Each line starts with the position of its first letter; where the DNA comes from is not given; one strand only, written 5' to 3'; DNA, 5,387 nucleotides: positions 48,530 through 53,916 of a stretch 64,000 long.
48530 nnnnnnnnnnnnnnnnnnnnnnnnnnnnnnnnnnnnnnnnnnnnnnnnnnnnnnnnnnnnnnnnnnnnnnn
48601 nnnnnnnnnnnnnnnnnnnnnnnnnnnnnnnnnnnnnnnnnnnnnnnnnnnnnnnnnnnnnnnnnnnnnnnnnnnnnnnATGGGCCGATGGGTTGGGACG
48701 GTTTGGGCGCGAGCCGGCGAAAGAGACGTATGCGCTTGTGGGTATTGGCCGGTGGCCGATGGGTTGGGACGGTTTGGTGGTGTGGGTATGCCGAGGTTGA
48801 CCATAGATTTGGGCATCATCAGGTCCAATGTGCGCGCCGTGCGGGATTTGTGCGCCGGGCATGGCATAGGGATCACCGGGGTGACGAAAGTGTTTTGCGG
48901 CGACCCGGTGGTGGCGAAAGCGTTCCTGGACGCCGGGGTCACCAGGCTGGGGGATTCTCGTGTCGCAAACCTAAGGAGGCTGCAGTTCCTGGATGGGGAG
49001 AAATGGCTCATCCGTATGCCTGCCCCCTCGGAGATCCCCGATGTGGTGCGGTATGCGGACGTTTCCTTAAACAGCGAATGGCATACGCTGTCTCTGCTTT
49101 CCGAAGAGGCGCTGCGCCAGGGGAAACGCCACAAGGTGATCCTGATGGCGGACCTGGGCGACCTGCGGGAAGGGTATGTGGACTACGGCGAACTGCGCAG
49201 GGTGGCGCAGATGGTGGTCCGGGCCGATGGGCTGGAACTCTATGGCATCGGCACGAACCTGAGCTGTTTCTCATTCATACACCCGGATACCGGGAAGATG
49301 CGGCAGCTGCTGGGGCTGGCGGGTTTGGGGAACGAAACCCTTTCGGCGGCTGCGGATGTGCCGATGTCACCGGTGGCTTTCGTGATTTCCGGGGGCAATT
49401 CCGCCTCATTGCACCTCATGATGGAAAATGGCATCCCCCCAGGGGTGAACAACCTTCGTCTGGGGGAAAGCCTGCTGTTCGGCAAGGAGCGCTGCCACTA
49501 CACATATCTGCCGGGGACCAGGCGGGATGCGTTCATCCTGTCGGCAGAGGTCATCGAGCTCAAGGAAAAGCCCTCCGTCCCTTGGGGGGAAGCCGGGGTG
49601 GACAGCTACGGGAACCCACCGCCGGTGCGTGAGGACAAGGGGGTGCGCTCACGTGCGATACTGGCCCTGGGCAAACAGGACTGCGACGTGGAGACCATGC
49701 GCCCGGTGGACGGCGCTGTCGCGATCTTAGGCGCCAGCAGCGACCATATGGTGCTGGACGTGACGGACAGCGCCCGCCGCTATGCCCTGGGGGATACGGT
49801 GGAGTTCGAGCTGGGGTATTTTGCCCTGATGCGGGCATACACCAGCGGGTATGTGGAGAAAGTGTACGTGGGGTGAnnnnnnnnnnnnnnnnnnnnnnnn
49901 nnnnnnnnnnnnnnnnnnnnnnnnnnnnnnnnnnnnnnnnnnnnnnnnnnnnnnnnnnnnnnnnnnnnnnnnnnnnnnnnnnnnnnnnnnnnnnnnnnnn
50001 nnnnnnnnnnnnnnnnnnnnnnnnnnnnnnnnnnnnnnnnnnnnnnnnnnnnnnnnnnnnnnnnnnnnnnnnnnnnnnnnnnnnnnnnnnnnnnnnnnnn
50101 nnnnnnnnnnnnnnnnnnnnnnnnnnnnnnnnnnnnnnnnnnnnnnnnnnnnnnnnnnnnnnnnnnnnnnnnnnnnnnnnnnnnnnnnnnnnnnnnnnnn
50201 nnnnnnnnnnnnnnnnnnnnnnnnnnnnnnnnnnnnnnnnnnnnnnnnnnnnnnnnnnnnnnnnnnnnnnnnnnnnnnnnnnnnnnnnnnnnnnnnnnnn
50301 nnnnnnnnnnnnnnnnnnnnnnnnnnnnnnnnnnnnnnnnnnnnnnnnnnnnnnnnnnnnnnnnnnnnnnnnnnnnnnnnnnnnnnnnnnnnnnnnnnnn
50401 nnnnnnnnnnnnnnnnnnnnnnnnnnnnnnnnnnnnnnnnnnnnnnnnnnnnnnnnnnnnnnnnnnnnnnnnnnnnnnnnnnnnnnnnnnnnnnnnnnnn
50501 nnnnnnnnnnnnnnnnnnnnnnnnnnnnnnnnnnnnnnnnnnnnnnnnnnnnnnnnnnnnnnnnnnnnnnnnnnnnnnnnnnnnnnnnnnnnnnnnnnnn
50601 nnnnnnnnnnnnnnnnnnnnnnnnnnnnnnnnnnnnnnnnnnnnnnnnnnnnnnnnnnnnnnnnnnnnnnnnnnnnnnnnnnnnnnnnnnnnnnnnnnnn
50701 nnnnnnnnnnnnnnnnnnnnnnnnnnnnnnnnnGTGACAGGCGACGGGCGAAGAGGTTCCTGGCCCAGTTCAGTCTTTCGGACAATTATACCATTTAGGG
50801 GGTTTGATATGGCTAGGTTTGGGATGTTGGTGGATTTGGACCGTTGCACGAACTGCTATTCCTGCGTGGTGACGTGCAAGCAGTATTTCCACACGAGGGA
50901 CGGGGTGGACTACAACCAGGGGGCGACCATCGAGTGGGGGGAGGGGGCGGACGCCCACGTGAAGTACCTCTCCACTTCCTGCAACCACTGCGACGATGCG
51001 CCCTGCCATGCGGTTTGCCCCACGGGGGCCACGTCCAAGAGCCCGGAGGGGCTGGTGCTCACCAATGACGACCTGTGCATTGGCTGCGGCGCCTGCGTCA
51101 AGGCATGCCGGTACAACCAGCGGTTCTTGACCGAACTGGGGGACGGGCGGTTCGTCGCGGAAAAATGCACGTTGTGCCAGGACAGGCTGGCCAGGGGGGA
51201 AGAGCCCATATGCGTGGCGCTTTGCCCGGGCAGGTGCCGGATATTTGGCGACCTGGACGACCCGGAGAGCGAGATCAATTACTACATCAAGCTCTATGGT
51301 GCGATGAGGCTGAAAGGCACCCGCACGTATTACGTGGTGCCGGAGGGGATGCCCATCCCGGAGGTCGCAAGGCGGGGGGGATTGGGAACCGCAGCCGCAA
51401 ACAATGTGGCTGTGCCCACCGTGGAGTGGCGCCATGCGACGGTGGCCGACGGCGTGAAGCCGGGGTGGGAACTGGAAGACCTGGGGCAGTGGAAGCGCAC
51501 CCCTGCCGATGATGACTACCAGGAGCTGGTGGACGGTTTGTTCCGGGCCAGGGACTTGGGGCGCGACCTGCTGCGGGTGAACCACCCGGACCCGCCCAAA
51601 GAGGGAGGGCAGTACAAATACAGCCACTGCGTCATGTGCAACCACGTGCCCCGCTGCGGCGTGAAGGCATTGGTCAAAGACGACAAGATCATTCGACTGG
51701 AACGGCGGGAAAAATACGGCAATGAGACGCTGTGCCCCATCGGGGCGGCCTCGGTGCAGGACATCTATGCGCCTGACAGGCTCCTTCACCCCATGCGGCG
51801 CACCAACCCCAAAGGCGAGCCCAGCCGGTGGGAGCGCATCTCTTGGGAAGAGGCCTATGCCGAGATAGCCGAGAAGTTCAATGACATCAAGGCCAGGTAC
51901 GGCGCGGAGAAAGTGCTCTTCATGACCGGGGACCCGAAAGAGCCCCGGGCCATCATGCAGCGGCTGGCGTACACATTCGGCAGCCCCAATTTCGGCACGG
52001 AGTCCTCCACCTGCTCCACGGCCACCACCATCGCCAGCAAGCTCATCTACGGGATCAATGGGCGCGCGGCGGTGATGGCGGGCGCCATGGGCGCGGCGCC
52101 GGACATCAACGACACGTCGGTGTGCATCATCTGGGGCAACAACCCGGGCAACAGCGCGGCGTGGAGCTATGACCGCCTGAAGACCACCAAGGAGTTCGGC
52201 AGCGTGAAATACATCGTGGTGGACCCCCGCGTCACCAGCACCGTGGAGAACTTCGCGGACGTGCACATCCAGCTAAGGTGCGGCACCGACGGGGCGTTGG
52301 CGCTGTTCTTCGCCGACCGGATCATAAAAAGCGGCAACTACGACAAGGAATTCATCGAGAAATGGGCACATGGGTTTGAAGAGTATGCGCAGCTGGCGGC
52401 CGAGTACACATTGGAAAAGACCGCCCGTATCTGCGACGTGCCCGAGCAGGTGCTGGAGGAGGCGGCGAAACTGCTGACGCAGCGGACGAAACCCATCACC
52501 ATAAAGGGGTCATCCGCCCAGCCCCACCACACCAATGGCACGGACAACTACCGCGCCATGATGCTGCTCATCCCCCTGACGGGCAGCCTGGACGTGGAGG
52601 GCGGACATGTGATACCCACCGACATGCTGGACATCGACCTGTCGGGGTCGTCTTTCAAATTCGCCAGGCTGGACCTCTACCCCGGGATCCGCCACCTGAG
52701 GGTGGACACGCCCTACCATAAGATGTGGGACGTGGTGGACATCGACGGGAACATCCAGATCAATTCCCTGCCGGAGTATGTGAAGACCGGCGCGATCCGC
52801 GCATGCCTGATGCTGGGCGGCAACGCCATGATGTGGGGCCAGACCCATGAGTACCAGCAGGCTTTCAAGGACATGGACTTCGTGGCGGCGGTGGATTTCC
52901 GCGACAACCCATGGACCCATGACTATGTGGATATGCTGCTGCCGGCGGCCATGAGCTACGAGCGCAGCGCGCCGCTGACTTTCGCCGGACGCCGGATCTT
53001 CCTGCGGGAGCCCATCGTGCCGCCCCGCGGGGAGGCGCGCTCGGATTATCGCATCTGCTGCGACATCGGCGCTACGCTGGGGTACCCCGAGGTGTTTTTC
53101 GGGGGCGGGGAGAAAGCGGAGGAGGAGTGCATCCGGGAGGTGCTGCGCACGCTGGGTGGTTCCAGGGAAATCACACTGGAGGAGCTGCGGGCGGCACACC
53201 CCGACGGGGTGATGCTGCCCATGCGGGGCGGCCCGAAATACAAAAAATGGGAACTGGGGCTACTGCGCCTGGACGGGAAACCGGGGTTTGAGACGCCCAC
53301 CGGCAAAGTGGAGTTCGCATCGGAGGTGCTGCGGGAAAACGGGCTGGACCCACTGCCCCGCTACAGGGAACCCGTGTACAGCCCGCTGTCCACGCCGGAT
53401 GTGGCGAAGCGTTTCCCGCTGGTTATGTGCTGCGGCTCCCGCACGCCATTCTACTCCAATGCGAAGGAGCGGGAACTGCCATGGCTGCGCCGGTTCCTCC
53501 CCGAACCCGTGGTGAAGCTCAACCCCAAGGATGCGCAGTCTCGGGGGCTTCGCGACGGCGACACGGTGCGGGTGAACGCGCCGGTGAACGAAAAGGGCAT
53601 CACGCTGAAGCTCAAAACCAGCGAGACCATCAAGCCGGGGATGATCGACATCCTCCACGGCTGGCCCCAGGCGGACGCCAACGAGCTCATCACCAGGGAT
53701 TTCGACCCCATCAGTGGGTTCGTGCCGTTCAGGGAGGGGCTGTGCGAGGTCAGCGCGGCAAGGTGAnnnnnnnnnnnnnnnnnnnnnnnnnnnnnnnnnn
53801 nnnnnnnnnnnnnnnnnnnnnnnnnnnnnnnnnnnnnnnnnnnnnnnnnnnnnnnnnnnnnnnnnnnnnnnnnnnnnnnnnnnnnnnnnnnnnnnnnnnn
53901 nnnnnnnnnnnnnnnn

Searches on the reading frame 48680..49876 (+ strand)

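Call 10: search_protein_families(library=pfam, proteins=[window:48680-49876:+])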
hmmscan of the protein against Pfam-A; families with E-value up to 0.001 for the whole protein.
window:48680-49876:+ (398 aa): 1 family
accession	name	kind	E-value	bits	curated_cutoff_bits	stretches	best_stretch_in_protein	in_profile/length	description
PF01168.26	Ala_racemase_N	-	8.2e-16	58.8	24.1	1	42-265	1-215/220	Alanine racemase, N-terminal domain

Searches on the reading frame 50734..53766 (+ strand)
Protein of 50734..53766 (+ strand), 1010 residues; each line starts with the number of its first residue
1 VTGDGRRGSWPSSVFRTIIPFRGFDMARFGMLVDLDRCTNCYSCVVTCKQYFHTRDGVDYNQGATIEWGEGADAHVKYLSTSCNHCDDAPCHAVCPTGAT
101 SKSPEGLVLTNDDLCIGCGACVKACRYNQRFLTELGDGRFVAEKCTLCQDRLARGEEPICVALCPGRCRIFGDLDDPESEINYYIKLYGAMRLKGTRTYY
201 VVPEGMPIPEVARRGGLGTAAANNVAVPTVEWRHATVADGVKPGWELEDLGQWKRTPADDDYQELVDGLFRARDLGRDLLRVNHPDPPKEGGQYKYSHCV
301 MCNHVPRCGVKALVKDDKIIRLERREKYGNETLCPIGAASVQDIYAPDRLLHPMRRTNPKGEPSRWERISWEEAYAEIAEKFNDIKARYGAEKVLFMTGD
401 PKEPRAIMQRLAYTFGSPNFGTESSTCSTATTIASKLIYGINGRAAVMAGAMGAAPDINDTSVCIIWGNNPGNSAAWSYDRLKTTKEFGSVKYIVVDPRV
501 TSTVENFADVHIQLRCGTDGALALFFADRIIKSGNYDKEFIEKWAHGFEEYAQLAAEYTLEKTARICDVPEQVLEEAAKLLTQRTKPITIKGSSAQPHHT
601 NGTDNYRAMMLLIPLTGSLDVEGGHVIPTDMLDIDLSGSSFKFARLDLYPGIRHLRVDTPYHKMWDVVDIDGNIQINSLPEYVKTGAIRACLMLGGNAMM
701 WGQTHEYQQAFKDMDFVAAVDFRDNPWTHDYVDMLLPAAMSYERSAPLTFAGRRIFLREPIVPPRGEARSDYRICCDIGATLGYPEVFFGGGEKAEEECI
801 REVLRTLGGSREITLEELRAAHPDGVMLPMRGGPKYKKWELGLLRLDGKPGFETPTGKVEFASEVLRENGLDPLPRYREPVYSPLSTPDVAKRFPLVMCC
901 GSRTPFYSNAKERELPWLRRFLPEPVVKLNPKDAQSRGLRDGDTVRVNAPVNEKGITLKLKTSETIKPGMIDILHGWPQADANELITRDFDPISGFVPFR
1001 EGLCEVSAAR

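Call 10: search_protein_families(library=pfam, proteins=[window:50734-53766:+])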
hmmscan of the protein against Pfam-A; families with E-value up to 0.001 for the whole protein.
window:50734-53766:+ (1010 aa): 10 families
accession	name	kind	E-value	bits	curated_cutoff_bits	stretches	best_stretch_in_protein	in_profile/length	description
PF00384.28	Molybdopterin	-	2.2e-42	145.8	24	1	349-779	1-351/353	Molybdopterin oxidoreductase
PF13247.11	Fer4_11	-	3.7e-18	66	26.2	1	76-173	3-99/100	4Fe-4S dicluster domain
PF01568.27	Molydop_binding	-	3e-17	63.1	26.8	1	903-1000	7-107/110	Molydopterin dinucleotide binding domain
PF12838.12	Fer4_7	-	2.5e-09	37.9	27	1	37-99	1-52/52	4Fe-4S dicluster domain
PF12837.12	Fer4_6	-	8.4e-08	32.2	25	1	110-128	4-22/24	4Fe-4S binding domain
PF12797.12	Fer4_2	-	2.8e-06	27.4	24.5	2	108-126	3-21/22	4Fe-4S binding domain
PF13187.11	Fer4_9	-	1.7e-05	25.2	27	1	83-128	2-50/52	4Fe-4S dicluster domain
PF13237.11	Fer4_10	-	1.7e-05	25.1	25.5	2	109-165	3-53/53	4Fe-4S dicluster domain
PF00037.32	Fer4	-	1.8e-05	24.8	21.1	1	111-128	4-21/24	4Fe-4S binding domain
PF13183.11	Fer4_8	-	0.00084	20.3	27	1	35-98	2-67/68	4Fe-4S dicluster domain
